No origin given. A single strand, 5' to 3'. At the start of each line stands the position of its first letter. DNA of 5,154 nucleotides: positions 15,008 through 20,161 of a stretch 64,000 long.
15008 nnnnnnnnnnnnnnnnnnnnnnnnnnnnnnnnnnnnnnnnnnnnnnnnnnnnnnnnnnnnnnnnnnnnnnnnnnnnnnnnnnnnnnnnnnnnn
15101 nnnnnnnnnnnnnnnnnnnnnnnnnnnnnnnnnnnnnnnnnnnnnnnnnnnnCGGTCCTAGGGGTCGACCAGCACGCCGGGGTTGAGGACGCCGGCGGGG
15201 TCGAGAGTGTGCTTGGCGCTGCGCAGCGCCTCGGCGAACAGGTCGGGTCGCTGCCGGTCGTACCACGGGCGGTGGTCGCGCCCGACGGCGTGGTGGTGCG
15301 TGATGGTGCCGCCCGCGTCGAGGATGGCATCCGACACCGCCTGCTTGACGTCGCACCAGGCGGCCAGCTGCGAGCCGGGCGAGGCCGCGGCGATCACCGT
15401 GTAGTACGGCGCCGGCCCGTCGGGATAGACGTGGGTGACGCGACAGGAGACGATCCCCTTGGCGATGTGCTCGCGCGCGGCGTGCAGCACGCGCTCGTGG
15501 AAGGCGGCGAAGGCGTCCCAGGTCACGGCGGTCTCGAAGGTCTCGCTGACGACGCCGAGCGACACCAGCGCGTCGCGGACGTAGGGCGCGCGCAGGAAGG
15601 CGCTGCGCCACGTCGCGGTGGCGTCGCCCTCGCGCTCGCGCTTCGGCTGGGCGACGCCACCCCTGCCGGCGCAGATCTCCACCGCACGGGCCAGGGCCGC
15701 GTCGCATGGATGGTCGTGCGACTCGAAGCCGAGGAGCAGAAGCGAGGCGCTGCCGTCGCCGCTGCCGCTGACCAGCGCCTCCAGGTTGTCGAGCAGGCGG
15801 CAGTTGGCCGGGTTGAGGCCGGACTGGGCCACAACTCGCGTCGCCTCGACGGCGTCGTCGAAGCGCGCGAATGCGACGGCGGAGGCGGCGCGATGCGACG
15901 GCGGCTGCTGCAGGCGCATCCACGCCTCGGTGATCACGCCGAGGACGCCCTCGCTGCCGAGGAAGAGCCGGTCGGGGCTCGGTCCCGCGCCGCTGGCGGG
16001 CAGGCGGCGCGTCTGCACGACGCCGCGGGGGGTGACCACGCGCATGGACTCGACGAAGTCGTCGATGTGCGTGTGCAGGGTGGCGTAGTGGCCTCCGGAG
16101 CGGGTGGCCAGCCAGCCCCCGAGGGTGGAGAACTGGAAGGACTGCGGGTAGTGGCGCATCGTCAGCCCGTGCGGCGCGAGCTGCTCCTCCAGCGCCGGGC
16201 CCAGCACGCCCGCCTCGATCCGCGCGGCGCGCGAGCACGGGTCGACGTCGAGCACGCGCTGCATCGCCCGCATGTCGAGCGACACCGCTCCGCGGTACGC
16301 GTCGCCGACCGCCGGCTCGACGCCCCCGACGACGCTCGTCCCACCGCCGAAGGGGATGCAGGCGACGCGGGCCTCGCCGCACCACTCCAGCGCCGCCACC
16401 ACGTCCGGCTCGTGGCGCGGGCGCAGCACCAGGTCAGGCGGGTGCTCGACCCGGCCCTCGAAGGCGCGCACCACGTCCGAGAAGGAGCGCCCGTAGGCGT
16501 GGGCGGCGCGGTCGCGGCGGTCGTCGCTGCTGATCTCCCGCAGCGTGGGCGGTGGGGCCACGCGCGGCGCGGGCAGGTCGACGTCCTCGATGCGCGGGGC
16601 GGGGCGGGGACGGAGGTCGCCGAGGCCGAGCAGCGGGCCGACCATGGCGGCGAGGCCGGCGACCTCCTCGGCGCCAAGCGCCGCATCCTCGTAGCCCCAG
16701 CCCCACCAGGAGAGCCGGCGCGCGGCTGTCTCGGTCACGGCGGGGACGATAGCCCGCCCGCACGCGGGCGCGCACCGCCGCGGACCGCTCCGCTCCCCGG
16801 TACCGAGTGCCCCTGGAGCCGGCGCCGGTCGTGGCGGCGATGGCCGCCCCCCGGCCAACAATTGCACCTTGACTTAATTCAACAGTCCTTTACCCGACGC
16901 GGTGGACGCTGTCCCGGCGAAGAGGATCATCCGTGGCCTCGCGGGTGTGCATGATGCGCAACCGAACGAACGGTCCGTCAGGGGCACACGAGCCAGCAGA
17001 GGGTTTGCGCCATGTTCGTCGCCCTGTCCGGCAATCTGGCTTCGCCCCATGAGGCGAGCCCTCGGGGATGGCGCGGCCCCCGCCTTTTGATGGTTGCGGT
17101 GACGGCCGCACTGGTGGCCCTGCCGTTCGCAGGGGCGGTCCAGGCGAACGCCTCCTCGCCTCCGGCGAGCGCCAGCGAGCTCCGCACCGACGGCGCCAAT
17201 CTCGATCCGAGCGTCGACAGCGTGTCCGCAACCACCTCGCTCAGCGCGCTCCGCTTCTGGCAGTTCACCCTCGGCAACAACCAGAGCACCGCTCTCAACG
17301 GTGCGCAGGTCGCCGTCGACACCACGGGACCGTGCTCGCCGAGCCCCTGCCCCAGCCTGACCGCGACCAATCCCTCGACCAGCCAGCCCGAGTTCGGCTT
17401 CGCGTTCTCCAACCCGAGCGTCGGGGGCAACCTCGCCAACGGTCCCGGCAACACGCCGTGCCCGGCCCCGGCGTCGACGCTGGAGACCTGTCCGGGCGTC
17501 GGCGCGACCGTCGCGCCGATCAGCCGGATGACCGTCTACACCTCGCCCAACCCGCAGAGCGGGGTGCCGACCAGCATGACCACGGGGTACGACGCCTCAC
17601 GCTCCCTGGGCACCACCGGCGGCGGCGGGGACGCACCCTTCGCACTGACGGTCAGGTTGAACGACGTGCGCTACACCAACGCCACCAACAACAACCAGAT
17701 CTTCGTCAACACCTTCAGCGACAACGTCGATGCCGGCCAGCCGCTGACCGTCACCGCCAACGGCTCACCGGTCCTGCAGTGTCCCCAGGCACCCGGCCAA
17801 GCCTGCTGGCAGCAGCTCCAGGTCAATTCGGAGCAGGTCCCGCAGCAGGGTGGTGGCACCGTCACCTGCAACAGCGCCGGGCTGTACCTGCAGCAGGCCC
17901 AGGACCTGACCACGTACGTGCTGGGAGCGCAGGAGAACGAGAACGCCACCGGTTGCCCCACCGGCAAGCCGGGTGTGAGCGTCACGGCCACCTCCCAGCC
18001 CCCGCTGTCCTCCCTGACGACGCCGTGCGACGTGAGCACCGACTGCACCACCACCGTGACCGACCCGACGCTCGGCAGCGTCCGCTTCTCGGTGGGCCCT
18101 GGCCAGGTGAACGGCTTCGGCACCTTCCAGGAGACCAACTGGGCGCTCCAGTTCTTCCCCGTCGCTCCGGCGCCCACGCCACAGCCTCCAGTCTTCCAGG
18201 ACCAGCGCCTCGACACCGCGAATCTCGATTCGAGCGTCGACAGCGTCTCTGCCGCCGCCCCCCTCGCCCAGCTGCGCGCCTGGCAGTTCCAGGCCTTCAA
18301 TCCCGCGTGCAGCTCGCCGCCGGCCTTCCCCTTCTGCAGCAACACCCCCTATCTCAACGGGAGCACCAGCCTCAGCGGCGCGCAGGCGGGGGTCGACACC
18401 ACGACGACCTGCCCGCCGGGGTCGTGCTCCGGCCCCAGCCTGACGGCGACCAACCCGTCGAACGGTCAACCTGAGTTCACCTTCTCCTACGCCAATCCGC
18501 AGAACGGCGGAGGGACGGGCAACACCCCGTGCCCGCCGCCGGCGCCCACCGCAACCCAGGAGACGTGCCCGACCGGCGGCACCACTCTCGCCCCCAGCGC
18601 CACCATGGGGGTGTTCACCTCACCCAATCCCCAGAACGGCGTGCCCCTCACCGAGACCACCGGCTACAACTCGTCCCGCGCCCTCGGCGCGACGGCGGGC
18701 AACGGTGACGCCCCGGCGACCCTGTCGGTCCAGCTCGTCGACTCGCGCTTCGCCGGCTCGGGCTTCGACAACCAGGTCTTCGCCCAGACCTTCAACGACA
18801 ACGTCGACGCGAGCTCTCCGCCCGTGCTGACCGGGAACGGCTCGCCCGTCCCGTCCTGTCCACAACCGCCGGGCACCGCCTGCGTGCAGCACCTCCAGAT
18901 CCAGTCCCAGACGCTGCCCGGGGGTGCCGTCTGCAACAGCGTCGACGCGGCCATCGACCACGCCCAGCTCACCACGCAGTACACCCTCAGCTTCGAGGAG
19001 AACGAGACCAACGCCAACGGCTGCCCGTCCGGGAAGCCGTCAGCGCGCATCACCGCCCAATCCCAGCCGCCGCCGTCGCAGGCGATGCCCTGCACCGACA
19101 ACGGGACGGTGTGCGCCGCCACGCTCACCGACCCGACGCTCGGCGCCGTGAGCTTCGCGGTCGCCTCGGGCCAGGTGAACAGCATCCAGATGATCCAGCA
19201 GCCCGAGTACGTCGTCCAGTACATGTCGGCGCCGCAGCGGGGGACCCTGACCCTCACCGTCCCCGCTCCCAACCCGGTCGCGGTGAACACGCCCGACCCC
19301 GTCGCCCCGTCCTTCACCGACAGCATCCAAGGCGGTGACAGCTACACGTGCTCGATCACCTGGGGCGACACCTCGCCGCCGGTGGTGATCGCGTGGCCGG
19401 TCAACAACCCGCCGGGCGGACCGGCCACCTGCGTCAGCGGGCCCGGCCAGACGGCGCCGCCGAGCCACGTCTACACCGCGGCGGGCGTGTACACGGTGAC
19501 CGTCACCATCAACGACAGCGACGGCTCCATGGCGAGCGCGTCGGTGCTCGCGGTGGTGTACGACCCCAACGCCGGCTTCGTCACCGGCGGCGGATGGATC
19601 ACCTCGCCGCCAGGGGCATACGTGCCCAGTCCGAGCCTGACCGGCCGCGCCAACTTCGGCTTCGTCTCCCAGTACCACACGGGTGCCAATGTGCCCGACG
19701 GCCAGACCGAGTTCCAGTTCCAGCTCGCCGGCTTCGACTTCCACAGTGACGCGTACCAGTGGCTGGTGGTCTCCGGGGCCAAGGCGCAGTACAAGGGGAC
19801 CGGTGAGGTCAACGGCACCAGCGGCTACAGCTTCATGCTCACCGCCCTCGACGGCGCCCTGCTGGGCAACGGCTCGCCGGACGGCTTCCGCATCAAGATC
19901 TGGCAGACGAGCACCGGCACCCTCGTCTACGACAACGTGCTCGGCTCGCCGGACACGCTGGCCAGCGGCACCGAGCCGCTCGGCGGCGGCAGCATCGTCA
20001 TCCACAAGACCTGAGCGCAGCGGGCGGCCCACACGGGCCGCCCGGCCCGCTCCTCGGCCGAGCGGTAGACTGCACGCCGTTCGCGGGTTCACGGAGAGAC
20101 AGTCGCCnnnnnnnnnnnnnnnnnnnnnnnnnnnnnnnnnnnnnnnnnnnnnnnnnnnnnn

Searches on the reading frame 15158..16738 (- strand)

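Call 33: search_protein_families(library=pfam, proteins=[window:15158-16738:-], max_evalue=0.001)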
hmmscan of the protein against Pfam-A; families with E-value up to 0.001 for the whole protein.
window:15158-16738:- (526 aa): 2 families
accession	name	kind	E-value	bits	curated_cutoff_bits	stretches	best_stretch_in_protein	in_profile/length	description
PF02913.24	FAD-oxidase_C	-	2e-42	146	21.2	1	280-521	2-246/248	FAD linked oxidases, C-terminal domain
PF01565.28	FAD_binding_4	-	1.7e-33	115.7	26.4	1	101-242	1-136/139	FAD binding domain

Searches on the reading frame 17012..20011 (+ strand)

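Call 33: search_protein_families(library=pfam, proteins=[window:17012-20011:+], max_evalue=0.001)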
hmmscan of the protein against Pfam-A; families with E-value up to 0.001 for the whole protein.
window:17012-20011:+ (1000 aa): 2 families
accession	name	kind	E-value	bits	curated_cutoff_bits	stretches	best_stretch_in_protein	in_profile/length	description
PF18911.6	PKD_4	-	6.3e-06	26.6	27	1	814-844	49-79/85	PKD domain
PF00801.26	PKD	-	9.4e-06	26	23.5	1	767-845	7-77/80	PKD domain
